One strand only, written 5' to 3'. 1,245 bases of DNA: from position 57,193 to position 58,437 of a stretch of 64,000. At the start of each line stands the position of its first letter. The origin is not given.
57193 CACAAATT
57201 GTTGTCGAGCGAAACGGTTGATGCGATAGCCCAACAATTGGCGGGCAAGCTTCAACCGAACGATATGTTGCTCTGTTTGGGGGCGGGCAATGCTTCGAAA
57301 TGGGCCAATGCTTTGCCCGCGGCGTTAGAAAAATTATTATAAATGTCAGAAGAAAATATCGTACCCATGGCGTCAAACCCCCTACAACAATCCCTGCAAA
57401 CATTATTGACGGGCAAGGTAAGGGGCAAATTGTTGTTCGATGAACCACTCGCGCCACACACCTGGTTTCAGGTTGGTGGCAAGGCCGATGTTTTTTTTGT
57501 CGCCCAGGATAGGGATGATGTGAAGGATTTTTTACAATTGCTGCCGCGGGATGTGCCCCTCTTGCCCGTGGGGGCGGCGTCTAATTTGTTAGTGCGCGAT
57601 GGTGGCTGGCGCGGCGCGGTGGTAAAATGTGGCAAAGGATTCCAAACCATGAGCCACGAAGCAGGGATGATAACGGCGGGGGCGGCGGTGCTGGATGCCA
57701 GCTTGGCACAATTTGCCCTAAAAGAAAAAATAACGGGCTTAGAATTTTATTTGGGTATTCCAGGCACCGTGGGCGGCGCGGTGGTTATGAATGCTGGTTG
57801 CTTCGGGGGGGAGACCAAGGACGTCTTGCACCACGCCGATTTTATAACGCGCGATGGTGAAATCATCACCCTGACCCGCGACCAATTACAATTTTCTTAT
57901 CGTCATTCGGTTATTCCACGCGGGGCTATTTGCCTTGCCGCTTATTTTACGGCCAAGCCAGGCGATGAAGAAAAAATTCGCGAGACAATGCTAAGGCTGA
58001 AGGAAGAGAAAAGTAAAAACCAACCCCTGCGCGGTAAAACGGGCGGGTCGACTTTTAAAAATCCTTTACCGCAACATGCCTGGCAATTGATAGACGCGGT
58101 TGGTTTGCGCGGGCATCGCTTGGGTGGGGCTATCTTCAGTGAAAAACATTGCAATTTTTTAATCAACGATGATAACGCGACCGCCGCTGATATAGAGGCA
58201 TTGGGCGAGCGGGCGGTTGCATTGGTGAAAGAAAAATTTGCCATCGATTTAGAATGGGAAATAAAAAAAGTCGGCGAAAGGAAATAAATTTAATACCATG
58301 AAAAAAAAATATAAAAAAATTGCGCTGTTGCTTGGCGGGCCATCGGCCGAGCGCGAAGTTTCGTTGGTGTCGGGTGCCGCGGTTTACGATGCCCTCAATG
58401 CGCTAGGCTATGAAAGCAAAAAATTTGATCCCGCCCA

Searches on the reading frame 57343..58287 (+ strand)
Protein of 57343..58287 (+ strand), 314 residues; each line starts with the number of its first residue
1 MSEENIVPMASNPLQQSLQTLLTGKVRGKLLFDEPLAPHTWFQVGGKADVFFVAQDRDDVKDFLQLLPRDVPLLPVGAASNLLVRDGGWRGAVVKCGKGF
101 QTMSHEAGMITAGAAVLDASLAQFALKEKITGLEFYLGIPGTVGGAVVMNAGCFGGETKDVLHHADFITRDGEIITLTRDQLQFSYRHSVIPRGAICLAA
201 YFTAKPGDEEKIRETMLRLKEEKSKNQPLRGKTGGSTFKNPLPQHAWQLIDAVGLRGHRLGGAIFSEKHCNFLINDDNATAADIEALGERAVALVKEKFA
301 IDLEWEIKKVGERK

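Call 83: search_protein_families(library=pfam, proteins=[window:57343-58287:+], max_evalue=0.00001)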
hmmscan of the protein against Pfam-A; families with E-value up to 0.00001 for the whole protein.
window:57343-58287:+ (314 aa): 2 families
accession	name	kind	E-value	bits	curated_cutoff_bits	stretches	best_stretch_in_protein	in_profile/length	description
PF02873.21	MurB_C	-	2.9e-31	108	27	1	211-308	1-97/99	UDP-N-acetylenolpyruvoylglucosamine reductase, C-terminal domain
PF01565.28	FAD_binding_4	-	3.7e-18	66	26.4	1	49-177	2-138/139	FAD binding domain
